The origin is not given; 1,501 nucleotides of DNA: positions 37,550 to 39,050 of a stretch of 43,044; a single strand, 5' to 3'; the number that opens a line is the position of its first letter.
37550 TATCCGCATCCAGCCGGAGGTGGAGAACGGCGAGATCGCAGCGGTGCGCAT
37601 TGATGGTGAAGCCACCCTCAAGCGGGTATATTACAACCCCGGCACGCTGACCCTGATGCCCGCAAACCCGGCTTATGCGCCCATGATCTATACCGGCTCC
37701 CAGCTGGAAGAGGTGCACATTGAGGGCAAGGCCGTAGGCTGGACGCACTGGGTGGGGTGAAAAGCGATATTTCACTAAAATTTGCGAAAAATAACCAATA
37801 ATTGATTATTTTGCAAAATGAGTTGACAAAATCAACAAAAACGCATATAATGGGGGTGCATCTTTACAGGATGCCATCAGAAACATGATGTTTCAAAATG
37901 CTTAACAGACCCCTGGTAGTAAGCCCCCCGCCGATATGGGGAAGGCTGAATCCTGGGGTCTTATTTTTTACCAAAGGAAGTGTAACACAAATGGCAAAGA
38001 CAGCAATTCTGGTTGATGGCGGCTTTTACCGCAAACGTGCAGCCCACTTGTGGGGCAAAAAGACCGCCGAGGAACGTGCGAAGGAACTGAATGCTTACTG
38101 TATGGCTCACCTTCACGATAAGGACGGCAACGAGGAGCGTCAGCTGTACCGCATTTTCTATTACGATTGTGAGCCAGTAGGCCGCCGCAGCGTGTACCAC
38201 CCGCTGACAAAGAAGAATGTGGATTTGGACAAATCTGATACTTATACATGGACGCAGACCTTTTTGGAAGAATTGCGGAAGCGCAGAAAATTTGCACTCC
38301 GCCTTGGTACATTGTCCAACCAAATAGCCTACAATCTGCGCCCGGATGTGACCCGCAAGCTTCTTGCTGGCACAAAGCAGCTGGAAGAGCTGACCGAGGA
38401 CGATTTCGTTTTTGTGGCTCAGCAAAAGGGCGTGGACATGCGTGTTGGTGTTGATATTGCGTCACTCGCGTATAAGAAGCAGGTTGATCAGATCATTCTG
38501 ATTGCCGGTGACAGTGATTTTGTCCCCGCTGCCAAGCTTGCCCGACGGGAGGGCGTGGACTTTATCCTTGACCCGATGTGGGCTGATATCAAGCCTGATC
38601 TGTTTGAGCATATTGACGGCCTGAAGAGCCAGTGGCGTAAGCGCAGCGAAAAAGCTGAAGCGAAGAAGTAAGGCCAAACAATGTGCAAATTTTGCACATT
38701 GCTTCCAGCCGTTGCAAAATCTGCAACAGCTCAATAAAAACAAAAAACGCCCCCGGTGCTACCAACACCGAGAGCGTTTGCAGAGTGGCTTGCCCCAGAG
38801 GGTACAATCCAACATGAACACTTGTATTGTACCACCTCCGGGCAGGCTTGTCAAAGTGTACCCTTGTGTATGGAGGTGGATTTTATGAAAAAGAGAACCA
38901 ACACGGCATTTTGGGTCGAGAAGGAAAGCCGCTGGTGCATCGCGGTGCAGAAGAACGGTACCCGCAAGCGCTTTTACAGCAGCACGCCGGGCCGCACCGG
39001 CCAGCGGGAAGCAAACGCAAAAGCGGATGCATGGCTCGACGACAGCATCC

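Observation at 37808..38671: NYN nuclease behind a consensus promoter, two tandem mini-hairpins and a full terminator (type III TA-like or attenuated effector cassette)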

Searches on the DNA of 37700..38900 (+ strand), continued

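Call 69: search_with_rna_model(model_id=R1, sources=[L226, L227, L228, L229, L230], max_evalue=10, filters=off)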
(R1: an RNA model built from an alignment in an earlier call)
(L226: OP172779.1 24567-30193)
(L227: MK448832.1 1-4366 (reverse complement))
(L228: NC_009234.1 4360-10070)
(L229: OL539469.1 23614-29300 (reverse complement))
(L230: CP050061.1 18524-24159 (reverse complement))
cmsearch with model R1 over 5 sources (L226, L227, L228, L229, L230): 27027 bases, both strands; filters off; matches with E-value up to 10: 28.
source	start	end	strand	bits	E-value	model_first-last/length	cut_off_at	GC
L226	2418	2489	+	54.9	1e-12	1-73/73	no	0.44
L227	2410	2482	+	51.2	1.2e-11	1-73/73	no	0.38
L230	2409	2482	+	46.9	1.9e-10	1-73/73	no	0.3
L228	2396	2472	+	34.2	6.6e-07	1-73/73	no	0.62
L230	2246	2288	+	15.2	0.14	1-73/73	no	0.37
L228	3670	3712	+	14.6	0.21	1-73/73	no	0.42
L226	4870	4918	-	13.3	0.5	1-73/73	no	0.43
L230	3629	3696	+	13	0.6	1-73/73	no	0.32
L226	4873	4921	+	12.9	0.65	1-73/73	no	0.45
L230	3647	3692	-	12.8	0.69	1-73/73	no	0.35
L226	2193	2238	-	12.5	0.82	1-73/73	no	0.37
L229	4544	4586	-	10.6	2.9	1-73/73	no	0.37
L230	4525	4563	-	10.4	3.2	1-73/73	no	0.23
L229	3320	3362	+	10.3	3.4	1-73/73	no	0.53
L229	901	947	+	10.2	3.7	1-73/73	no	0.45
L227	4322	4364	-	10.1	3.9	1-73/73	no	0.21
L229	4908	4940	-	9.9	4.3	1-73/73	no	0.3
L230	4729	4753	+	9.9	4.5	1-73/73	no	0.16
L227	1238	1304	+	9.7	5.1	1-73/73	no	0.39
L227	1473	1533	+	9.7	5.1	1-73/73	no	0.26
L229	3455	3506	+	9.5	5.6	1-73/73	no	0.37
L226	282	328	-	9.2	7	1-73/73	no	0.21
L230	5268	5297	-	9.2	7.1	1-73/73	no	0.07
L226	449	479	+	9.2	7.2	1-73/73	no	0.19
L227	3172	3232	-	9.1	7.5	1-73/73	no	0.43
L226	2253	2295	-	9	7.8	1-73/73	no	0.23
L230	2239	2299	-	8.9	8.4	1-73/73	no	0.3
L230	4867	4916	+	8.8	8.8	1-73/73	no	0.2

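Call 79: search_rna_families(sources=[L227, L230, L226, L077, L228], threshold=evalue, max_evalue=0.01)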
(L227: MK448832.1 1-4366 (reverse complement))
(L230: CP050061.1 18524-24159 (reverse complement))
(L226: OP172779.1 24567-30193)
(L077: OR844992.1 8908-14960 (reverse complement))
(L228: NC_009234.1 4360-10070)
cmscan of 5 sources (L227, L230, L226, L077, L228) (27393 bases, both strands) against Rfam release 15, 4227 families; matches with E-value up to 0.01: 5.
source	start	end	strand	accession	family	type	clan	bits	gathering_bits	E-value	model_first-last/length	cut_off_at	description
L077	860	957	-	RF02394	sau-63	Gene; sRNA;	-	128.1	100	6.6e-25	1-98/98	no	Staphylococcus sRNA sau-63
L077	2994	3053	+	RF03535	TEG147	Cis-reg;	-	87.9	56.1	1.2e-17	1-60/60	no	Staphylococcus aureus small RNA TEG147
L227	2415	2475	+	RF03535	TEG147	Cis-reg;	-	52.6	56.1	3e-08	1-60/60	no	Staphylococcus aureus small RNA TEG147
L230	2414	2475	+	RF03535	TEG147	Cis-reg;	-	38.2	56.1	0.00021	1-60/60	no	Staphylococcus aureus small RNA TEG147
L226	2423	2482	+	RF03535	TEG147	Cis-reg;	-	36.2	56.1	0.00071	1-60/60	no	Staphylococcus aureus small RNA TEG147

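Call 85: search_with_rna_model(model_id=R1, sources=[L250, L255, L257, L261, L262, L263, L273, L275, L277, L280, L281, L282, L283, L284, L285, L286, L288, L289, L293, L295, L296, L297, L298, L299, L301, L302, L303, L304, L305, L306, L307, L308, L309, L310], max_evalue=0.01)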
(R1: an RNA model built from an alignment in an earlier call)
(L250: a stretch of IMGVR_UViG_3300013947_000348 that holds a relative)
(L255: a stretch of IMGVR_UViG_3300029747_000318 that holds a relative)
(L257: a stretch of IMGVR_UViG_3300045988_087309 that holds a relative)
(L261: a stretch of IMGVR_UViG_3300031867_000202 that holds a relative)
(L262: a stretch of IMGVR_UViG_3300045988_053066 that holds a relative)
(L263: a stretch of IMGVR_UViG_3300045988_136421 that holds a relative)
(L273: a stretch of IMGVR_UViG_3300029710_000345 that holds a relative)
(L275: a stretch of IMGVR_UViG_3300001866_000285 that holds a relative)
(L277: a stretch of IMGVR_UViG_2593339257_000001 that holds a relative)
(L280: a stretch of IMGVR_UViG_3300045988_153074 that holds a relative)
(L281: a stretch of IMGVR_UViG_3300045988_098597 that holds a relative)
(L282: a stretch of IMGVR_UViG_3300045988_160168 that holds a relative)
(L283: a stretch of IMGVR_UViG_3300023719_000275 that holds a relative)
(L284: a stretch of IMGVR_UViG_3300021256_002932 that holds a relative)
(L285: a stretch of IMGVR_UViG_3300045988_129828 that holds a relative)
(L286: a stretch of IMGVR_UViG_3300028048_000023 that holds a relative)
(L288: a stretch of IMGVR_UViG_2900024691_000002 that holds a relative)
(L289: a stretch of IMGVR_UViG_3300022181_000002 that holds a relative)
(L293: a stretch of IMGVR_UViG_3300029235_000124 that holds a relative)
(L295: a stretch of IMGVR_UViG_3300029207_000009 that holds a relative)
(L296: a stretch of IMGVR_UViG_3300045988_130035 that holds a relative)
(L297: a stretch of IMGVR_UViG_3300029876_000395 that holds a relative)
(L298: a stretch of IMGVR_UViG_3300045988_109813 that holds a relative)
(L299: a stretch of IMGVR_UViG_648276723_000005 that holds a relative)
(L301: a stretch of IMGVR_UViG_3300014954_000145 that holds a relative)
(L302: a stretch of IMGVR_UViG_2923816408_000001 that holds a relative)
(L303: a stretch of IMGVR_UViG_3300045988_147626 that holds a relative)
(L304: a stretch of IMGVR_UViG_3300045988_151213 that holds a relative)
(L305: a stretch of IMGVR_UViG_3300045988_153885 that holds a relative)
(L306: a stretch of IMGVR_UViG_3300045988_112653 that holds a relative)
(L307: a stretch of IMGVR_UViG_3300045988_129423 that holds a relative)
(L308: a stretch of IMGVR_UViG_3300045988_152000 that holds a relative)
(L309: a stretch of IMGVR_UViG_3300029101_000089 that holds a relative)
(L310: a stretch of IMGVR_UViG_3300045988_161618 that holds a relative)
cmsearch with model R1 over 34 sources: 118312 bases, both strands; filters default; matches with E-value up to 0.01: 36.
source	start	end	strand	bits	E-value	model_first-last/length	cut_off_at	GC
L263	1413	1486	+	84.8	1.9e-20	1-73/73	no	0.47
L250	1410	1483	+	80.8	2.4e-19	1-73/73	no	0.46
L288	1383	1455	+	73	3.9e-17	1-73/73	no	0.4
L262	1409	1482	+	72.1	7.1e-17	1-73/73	no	0.49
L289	1413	1485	+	71.9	8e-17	1-73/73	no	0.51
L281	1386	1458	+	71.1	1.3e-16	1-73/73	no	0.4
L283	1413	1485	+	70.8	1.5e-16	1-73/73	no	0.4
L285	1413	1485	+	70.8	1.5e-16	1-73/73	no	0.4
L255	1408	1482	+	69.9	2.8e-16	1-73/73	no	0.45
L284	1420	1493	+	68.5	6.8e-16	1-73/73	no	0.5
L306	1408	1480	+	68.1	9.3e-16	1-73/73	no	0.4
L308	1408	1480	+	68.1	9.3e-16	1-73/73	no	0.4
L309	1408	1480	+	68.1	9.3e-16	1-73/73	no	0.4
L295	1414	1486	+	67.5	1.3e-15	1-73/73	no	0.37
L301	1414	1486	+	67.5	1.3e-15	1-73/73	no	0.37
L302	1414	1486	+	67.5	1.3e-15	1-73/73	no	0.37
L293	1416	1488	+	63.3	2.1e-14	1-73/73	no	0.41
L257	1412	1485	+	62.6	3.2e-14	1-73/73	no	0.45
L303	1411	1483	+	60.3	1.4e-13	1-73/73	no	0.42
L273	1376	1448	+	59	3.2e-13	1-73/73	no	0.42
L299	1415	1488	+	56.1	2.1e-12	1-73/73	no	0.41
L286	1390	1462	+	55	4.4e-12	1-73/73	no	0.47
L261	1420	1493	+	53.7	9.7e-12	1-73/73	no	0.41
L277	1391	1463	+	47.6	5.1e-10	1-73/73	no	0.52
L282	1409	1483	+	47.5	5.5e-10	1-73/73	no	0.41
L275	1417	1489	+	40.5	5.2e-08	1-73/73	no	0.55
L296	1367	1438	+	39.1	1.3e-07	1-73/73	no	0.46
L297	1367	1438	+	39.1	1.3e-07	1-73/73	no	0.46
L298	1367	1438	+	39.1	1.3e-07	1-73/73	no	0.46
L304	1405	1477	+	27.4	0.00024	1-73/73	no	0.44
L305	1405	1477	+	27.4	0.00024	1-73/73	no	0.44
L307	1405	1477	+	27.4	0.00024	1-73/73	no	0.44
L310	1405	1477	+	27.4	0.00024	1-73/73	no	0.44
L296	2365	2413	-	23.5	0.003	1-73/73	no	0.47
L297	2365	2413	-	23.5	0.003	1-73/73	no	0.47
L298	2365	2413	-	23.5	0.003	1-73/73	no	0.47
